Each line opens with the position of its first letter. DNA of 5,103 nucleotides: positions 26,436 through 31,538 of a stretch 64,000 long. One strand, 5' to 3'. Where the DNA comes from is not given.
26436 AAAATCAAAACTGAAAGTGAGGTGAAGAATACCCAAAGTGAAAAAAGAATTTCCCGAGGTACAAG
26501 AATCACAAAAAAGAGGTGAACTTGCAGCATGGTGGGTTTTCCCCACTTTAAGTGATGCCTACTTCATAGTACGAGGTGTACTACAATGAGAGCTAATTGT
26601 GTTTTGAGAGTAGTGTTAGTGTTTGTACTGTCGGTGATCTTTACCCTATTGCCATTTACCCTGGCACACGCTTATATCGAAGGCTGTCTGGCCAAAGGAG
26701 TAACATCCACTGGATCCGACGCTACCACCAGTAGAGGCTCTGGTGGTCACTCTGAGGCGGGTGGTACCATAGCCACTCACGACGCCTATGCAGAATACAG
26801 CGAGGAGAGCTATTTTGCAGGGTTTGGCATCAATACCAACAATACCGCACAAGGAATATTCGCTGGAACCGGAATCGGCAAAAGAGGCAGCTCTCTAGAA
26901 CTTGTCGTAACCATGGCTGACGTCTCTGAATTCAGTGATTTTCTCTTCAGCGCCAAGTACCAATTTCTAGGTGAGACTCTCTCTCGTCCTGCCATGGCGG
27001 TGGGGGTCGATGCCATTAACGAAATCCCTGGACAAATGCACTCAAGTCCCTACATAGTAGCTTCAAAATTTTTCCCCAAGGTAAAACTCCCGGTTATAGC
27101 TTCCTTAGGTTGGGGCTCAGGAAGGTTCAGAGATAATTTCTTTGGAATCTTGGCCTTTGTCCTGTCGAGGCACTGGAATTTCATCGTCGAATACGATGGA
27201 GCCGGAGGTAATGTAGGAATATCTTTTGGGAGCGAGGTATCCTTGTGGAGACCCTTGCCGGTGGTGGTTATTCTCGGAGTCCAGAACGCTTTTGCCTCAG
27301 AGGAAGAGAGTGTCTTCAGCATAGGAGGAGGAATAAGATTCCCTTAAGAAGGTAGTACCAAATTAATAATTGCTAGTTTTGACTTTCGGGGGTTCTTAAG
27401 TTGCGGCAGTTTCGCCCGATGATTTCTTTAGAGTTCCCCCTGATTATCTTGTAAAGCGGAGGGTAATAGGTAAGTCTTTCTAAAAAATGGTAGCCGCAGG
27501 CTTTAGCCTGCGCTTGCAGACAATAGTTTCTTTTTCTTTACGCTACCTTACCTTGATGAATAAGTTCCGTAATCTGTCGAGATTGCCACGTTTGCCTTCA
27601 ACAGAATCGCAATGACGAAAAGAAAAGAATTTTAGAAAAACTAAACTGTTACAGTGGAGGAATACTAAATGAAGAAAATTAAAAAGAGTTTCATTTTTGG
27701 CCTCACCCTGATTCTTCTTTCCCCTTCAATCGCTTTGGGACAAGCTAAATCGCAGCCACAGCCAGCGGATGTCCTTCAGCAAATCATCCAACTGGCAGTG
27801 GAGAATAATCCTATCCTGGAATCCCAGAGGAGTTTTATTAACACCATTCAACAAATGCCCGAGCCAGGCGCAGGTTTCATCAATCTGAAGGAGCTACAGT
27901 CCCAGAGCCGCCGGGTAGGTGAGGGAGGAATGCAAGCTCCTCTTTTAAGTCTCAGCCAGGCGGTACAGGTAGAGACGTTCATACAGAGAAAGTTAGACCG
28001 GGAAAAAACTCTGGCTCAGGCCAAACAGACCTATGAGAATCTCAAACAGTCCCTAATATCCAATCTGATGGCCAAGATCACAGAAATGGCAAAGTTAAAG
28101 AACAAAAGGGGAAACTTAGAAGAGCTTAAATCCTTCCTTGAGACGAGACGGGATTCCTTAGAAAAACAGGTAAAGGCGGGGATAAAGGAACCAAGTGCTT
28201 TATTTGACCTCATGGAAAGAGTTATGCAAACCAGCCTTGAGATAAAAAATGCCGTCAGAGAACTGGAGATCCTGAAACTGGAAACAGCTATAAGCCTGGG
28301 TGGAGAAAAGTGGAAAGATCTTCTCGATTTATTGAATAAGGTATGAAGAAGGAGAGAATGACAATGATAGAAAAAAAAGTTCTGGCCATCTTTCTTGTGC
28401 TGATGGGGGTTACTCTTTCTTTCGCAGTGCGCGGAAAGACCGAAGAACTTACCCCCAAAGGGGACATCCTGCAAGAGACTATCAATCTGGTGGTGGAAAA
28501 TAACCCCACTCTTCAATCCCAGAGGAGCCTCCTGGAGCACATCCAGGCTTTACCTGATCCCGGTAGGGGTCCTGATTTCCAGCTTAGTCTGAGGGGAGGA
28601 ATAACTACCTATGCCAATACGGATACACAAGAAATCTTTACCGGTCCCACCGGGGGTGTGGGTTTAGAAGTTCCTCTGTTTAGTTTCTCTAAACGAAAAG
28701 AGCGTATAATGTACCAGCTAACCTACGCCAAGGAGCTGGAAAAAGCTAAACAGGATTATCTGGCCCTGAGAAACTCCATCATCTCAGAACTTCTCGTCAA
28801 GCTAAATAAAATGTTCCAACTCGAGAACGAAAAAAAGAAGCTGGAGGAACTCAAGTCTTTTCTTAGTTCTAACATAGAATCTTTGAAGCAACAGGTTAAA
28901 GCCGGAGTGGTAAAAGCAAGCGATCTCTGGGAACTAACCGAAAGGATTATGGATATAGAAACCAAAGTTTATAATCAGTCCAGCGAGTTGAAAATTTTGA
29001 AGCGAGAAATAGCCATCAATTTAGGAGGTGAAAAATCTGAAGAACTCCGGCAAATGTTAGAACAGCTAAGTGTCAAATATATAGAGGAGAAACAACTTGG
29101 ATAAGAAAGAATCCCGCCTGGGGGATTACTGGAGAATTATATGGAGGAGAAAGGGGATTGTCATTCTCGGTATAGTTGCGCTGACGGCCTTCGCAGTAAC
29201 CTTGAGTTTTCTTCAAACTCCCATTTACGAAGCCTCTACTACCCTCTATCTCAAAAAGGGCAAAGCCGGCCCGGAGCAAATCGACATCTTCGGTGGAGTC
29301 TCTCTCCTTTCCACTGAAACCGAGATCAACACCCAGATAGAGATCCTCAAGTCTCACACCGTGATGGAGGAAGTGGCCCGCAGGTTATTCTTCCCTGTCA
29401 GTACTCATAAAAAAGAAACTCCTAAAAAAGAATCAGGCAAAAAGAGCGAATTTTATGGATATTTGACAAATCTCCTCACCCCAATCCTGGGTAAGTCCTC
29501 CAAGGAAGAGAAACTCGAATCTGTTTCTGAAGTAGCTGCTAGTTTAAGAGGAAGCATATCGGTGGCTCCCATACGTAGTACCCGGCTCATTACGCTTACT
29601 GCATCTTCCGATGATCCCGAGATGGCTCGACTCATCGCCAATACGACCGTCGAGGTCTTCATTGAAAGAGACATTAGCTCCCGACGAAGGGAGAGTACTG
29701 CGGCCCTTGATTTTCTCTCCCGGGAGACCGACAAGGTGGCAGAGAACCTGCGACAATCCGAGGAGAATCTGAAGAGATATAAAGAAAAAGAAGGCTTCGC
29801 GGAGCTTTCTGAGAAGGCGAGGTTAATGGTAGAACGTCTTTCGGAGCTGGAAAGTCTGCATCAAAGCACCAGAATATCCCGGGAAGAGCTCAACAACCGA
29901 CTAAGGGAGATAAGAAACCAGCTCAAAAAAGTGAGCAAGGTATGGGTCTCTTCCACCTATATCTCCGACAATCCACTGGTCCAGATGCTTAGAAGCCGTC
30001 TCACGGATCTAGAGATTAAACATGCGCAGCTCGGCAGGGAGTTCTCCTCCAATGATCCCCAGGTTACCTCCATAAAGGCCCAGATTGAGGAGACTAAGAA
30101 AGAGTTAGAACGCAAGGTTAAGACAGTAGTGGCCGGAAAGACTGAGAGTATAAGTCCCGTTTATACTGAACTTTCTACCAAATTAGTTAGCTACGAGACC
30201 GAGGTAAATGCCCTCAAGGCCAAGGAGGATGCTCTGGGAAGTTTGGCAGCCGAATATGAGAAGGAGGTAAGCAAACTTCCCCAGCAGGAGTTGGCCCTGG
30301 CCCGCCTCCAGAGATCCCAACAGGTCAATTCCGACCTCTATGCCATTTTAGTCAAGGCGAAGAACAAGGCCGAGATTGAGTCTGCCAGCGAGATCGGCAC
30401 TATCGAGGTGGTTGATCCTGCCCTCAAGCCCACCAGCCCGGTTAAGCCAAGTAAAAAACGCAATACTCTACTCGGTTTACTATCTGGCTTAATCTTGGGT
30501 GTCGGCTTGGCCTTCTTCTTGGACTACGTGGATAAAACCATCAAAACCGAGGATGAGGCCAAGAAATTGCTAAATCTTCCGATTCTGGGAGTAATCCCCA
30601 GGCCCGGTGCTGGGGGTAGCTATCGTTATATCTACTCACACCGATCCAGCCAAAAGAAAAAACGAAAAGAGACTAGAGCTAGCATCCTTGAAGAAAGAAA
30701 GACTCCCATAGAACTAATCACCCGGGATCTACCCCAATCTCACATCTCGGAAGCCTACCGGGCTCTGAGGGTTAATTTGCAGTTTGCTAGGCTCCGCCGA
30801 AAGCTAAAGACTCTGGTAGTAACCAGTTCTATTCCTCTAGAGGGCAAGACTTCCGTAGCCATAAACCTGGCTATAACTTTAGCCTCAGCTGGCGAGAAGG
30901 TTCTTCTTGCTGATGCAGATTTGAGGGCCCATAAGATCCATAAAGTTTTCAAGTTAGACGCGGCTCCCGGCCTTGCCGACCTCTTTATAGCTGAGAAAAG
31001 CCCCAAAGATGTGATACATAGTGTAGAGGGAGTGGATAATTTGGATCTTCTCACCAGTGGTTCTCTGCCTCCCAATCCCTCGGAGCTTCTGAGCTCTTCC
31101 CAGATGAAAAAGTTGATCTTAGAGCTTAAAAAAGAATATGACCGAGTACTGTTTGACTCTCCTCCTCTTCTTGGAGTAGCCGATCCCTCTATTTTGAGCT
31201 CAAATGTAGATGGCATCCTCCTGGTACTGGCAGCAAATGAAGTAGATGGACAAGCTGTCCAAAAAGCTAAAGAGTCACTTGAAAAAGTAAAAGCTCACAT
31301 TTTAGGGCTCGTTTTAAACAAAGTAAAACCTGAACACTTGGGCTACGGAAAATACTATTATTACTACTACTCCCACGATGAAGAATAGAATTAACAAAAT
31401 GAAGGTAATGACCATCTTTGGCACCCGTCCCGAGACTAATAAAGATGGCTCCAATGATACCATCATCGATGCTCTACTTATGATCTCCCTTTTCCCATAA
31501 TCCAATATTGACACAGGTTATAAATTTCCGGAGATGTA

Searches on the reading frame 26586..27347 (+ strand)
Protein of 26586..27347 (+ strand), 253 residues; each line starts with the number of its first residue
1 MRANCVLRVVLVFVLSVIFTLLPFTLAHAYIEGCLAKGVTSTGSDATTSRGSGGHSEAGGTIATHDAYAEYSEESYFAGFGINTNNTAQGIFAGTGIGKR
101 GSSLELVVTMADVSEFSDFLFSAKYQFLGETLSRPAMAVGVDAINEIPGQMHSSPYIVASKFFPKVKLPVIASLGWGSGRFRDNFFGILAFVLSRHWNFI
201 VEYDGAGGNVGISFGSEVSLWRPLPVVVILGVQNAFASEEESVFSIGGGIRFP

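Call 34: search_protein_families(library=pfam, proteins=[window:26586-27347:+], max_evalue=0.001)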
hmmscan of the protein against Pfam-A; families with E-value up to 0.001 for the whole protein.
window:26586-27347:+ (253 aa): 1 family
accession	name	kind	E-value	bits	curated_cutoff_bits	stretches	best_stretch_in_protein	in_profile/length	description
PF06082.17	YjbH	-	1.5e-06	27.8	24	1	112-192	69-145/658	Exopolysaccharide biosynthesis protein YbjH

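Call 73: search_protein_families(library=ncbifam, proteins=[window:26586-27347:+], max_evalue=0.01)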
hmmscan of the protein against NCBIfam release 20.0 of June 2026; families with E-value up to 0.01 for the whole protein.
window:26586-27347:+ (253 aa): 0 families

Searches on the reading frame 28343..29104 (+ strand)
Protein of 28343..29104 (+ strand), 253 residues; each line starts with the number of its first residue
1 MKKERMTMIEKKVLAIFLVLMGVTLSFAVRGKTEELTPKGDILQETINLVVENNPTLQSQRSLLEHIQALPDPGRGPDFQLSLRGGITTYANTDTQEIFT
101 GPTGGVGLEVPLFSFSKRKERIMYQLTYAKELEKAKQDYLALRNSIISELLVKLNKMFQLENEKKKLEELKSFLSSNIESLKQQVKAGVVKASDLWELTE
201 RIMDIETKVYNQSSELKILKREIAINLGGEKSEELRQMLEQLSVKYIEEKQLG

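Call 34: search_protein_families(library=pfam, proteins=[window:28343-29104:+], max_evalue=0.001)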
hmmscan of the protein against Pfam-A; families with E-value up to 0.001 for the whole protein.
window:28343-29104:+ (253 aa): 1 family
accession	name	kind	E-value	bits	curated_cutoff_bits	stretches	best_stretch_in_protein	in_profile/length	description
PF02321.23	OEP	-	5.4e-09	36.6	22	1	43-223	1-182/187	Outer membrane efflux protein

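Call 73: search_protein_families(library=ncbifam, proteins=[window:28343-29104:+], max_evalue=0.01)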
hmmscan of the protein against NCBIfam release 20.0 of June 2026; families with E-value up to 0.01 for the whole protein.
window:28343-29104:+ (253 aa): 1 family
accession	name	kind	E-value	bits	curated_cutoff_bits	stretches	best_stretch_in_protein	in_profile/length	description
TIGR01845.1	outer_NodT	subfamily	0.00015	20.7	210.05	1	134-241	159-262/460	efflux transporter outer membrane subunit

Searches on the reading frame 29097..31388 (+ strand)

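Call 34: search_protein_families(library=pfam, proteins=[window:29097-31388:+], max_evalue=0.001)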
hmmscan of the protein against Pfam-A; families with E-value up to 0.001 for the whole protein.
window:29097-31388:+ (763 aa): 5 families
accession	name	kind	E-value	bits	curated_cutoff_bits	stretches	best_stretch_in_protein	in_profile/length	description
PF13807.11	GNVR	-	1.3e-15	57.5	27.7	1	400-474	6-79/82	G-rich domain on putative tyrosine kinase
PF02706.20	Wzz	-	9.5e-15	55.1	25.5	1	8-96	5-90/91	Chain length determinant protein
PF13614.12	AAA_31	-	3.2e-13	50.4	27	1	583-733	14-169/177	AAA domain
PF10609.15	ParA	-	2.6e-10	40.6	27.1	1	583-741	16-173/246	NUBPL iron-transfer P-loop NTPase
PF01656.29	CbiA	-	3.2e-09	37.3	25.4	1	583-746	11-86/125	CobQ/CobB/MinD/ParA nucleotide binding domain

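Call 73: search_protein_families(library=ncbifam, proteins=[window:29097-31388:+], max_evalue=0.01)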
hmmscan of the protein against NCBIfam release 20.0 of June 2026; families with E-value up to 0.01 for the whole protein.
window:29097-31388:+ (763 aa): 23 families
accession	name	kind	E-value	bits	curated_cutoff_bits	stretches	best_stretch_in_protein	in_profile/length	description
TIGR01005.1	eps_transp_fam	subfamily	5.1e-71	239.9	411.7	1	14-756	12-729/754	exopolysaccharide transport protein family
NF007350.0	PRK09841.1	equivalog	5.6e-62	209.9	1248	2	369-761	340-723/726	tyrosine-protein kinase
NF008568.0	PRK11519.1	equivalog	6.9e-57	193.1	1068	2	370-760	341-715/720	tyrosine-protein kinase Wzc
TIGR03007.1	pepcterm_ChnLen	equivalog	1.8e-56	191.4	278.85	1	145-502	104-462/498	XrtA system polysaccharide chain length determinant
TIGR01007.1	eps_fam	subfamily_domain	5.7e-56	189.3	108.05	1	552-756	1-203/204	polysaccharide biosynthesis tyrosine autokinase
TIGR03018.1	pepcterm_TyrKin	hypoth_equivalog_domain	4.5e-43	147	230.65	1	540-741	1-207/207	XrtA-associated tyrosine autokinase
TIGR03017.1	EpsF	equivalog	1e-36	126.6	422.75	1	14-500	9-443/444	chain length determinant protein EpsF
TIGR03029.1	EpsG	equivalog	2.5e-36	125.3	313.8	1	539-741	72-273/274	chain length determinant protein tyrosine kinase EpsG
TIGR01006.1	polys_exp_MPA1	subfamily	1.2e-20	74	296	2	426-501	147-222/226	CspC family polysaccharide chain length determinant protein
TIGR01969.1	minD_arch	subfamily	1e-10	41.2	201.75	1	582-746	12-173/251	cell division ATPase MinD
TIGR01968.1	minD_bact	equivalog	4.3e-09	36.1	212.9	1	572-690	3-121/261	septum site-determining protein MinD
NF041546.1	ParA_partition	equivalog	4.1e-07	29.8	180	1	583-608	12-37/203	ParA family partition ATPase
NF041136.1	MrpORP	equivalog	6.7e-07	28.9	450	1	573-741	8-176/365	iron-sulfur cluster carrier protein MrpORP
NF041864.1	EpsV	equivalog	9e-06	24.5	800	1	148-499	149-480/484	PCP family exopolysaccharide biosynthesis protein EpsV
TIGR00345.1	GET3_arsA_TRC40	subfamily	0.00022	20.9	135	0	583-620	9-45/299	TRC40/GET3/ArsA family transport-energizing ATPase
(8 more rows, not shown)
